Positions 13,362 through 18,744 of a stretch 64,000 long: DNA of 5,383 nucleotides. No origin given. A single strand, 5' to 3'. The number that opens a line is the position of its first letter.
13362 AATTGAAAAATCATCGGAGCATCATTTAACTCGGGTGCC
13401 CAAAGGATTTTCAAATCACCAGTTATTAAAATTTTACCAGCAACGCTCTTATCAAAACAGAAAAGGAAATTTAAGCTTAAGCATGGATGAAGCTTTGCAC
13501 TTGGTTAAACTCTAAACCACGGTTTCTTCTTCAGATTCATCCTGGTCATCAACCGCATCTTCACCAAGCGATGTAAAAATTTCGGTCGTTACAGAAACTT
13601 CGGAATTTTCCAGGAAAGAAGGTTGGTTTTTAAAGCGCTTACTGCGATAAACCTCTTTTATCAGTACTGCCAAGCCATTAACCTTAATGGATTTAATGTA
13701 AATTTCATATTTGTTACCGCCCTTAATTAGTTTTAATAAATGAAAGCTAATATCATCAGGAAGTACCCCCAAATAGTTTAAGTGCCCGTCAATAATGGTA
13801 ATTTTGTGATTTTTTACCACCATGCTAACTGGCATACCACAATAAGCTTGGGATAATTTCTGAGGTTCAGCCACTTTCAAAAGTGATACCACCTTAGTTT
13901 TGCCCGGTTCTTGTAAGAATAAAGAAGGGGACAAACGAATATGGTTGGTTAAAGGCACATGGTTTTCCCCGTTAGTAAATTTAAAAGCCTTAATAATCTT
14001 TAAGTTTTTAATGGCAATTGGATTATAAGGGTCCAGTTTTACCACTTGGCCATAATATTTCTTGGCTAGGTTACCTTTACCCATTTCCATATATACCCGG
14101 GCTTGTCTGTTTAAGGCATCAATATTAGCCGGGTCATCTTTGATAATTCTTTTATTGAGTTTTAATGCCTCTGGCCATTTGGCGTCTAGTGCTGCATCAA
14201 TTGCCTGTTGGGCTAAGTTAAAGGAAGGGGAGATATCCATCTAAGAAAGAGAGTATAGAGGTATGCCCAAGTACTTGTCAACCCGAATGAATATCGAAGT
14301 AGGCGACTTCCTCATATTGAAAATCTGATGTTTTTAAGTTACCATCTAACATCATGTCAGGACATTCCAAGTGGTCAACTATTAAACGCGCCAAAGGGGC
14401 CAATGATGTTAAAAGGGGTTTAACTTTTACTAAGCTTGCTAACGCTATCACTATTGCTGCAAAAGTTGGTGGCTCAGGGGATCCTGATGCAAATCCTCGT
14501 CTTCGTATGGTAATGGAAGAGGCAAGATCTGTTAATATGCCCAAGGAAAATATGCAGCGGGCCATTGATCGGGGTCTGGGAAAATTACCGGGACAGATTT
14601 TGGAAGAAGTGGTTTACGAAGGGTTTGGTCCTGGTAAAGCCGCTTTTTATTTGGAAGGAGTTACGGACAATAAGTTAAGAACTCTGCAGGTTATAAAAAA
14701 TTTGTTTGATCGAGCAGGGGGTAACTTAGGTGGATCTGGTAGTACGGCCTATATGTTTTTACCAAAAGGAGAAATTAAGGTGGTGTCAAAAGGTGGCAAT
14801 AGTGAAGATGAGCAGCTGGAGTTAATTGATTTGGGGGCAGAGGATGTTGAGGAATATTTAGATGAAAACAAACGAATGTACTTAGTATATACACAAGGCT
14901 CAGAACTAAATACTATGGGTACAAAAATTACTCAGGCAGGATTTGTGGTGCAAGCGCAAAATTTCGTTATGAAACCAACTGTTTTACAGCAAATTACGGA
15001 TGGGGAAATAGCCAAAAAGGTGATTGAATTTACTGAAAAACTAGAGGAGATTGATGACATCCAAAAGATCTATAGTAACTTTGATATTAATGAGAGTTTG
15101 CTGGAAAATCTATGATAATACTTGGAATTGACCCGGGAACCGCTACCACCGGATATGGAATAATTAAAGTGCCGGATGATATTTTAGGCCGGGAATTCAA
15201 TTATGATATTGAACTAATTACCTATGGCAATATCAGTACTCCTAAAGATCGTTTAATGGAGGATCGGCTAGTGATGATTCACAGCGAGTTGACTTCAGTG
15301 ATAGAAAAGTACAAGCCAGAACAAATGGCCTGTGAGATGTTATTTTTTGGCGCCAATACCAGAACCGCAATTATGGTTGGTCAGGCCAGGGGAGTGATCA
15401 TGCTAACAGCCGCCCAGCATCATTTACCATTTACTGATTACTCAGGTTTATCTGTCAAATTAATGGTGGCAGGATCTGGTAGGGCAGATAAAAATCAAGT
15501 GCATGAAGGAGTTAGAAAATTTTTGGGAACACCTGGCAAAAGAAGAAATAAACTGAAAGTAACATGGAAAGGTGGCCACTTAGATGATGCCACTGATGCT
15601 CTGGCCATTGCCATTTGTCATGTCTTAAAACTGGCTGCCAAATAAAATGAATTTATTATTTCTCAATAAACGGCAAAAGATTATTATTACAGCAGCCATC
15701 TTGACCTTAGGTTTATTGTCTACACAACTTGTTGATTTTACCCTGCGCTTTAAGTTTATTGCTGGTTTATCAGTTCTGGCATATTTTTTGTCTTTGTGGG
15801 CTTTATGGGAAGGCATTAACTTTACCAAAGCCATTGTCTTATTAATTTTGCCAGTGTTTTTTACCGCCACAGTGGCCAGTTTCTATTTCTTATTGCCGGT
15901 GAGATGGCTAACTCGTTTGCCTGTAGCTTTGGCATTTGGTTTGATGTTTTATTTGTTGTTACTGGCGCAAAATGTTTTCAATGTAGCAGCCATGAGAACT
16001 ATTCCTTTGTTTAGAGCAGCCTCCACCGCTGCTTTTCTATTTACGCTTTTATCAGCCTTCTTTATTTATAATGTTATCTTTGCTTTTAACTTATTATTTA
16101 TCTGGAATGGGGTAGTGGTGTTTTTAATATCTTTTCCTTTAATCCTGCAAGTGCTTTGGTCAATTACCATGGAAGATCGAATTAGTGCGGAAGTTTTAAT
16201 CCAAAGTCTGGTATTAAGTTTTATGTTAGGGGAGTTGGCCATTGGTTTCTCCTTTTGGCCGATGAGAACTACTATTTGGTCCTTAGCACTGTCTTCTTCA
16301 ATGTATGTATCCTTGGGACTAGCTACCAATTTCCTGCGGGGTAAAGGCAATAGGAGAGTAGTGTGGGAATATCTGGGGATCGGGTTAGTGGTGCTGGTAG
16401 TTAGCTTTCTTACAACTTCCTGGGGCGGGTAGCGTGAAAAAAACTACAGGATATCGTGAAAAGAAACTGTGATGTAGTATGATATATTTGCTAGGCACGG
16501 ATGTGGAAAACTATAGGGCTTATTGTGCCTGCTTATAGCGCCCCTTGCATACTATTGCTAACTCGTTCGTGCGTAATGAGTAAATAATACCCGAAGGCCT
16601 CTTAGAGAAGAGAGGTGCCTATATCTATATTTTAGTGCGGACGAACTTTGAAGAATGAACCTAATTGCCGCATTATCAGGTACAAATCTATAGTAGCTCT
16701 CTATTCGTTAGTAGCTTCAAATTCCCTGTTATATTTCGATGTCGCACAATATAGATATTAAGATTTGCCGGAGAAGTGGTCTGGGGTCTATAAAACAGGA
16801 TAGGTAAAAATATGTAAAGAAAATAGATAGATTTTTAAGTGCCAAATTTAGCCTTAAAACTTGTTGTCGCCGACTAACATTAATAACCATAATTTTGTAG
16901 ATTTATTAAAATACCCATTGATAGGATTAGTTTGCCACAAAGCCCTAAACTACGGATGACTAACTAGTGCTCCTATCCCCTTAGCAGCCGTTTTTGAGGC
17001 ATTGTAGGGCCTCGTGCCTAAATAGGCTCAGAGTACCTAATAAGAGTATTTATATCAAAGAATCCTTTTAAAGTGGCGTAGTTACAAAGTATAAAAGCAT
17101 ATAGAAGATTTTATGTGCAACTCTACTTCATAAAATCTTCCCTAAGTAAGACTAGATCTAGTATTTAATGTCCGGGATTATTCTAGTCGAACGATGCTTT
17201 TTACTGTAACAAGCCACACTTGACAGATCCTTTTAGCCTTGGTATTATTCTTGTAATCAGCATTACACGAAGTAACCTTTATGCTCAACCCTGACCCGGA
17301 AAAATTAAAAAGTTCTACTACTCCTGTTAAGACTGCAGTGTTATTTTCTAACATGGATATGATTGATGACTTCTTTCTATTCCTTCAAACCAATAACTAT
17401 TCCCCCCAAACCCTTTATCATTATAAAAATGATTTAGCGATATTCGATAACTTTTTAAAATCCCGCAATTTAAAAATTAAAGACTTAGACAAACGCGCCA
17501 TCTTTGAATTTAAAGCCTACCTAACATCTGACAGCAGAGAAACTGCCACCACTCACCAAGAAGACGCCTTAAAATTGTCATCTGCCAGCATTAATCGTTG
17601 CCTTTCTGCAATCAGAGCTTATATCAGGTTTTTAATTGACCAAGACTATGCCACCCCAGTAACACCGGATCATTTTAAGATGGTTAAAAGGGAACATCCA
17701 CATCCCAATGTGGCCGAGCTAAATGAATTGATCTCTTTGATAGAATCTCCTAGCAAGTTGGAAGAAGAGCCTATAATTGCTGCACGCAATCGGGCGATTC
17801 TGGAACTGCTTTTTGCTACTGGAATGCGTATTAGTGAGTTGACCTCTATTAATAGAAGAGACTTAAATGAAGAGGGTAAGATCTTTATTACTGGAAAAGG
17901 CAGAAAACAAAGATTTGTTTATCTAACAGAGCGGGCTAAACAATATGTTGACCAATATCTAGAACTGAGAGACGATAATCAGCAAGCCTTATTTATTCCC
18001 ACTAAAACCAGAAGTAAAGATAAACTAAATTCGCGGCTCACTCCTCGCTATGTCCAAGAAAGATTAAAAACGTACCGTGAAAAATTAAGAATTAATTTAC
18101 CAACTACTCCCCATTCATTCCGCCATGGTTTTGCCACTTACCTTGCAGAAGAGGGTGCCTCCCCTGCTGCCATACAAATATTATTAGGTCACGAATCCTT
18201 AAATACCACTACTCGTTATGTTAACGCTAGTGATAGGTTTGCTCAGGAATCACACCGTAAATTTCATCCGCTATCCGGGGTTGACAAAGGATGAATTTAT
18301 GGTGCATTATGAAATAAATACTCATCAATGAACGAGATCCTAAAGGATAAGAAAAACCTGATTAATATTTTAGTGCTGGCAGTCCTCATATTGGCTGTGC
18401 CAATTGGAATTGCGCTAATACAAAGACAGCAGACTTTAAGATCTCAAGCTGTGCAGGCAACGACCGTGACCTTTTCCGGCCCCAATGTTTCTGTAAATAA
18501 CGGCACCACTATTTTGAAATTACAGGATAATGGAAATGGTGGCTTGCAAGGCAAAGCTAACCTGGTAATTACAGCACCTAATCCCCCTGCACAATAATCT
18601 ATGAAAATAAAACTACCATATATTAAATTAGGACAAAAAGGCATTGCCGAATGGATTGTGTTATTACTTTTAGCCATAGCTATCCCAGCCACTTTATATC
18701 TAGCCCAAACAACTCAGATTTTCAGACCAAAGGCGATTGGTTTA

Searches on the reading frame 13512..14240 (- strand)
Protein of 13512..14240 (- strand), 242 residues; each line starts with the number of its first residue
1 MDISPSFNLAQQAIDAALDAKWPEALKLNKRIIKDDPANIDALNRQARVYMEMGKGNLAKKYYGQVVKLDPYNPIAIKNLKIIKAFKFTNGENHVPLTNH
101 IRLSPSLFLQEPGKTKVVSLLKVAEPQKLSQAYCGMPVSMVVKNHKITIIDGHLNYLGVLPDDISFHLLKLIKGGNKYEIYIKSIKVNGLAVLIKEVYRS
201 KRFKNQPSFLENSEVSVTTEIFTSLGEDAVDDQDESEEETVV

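Call 14: search_protein_families(library=pfam, proteins=[window:13512-14240:-], max_evalue=0.01)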
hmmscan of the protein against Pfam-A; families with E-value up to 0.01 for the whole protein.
window:13512-14240:- (242 aa): 5 families
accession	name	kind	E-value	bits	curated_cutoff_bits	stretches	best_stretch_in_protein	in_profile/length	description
PF00515.34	TPR_1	-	6.8e-05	22.9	27.8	1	41-73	2-34/34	Tetratricopeptide repeat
PF13181.12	TPR_8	-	0.00015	22.1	25.7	1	41-72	2-33/34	Tetratricopeptide repeat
PF07719.23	TPR_2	-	0.00023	21.5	27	1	41-73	2-34/34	Tetratricopeptide repeat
PF14559.12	TPR_19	-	0.00037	21.2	25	1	22-79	7-63/68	Tetratricopeptide repeat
PF13431.12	TPR_17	-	0.0019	18.8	24.4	0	30-55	3-28/34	Tetratricopeptide repeat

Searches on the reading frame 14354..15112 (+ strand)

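Call 14: search_protein_families(library=pfam, proteins=[window:14354-15112:+], max_evalue=0.01)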
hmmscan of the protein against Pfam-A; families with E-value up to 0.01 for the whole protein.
window:14354-15112:+ (253 aa): 2 families
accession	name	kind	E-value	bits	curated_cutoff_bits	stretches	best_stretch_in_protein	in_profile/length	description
PF01709.26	Transcrip_reg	-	8.6e-40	136.5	27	1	83-243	1-160/160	TACO1/YebC second and third domain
PF20772.2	TACO1_YebC_N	-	1.1e-28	100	36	1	5-77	1-73/73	TACO1/YebC protein N-terminal domain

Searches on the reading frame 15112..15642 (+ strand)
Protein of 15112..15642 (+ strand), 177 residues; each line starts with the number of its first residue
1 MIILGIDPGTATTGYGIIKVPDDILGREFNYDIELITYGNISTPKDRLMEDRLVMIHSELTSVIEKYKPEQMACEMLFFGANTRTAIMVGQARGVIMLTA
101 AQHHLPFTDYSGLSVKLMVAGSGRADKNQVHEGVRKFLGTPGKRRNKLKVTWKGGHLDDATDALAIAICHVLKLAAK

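Call 14: search_protein_families(library=pfam, proteins=[window:15112-15642:+], max_evalue=0.01)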
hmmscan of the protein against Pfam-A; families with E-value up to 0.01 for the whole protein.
window:15112-15642:+ (177 aa): 1 family
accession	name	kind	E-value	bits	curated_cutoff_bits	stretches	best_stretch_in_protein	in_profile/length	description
PF02075.23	RuvC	-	2.5e-35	122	22.2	1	3-170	1-148/148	Crossover junction endodeoxyribonuclease RuvC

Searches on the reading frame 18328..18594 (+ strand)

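Call 3: search_protein_families(library=pfam, proteins=[window:18328-18594:+], max_evalue=1)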
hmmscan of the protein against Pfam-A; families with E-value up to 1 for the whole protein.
window:18328-18594:+ (89 aa): 1 family
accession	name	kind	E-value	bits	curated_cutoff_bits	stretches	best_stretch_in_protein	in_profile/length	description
PF13800.11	Sigma_reg_N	-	0.073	13.8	26.3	1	14-61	17-68/91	Sigma factor regulator N-terminal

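Call 4: search_protein_families(library=ncbifam, proteins=[window:18328-18594:+], max_evalue=1)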
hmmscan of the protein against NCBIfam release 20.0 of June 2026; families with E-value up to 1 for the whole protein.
window:18328-18594:+ (89 aa): 5 families
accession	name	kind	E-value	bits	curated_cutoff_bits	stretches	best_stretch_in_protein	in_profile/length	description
TIGR03094.1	sulfo_cyanin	equivalog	0.013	14.9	168.4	1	11-66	5-65/195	sulfocyanin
NF052598.1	teichoic_TarQ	equivalog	0.045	12.7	350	1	6-49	17-59/347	teichoic acid biosynthesis protein TarQ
NF041766.1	choice_anch_U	domain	0.051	14.4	32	1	52-87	56-90/92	choice-of-anchor U domain-containing protein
TIGR03943.1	TIGR03943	equivalog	0.14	11.6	88.8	1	16-52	56-90/221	TIGR03943 family putative permease subunit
NF045890.1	conj_pls20_p028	equivalog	0.17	10.7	150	1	5-69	90-154/377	pLS20_p028 family conjugation system transmembrane protein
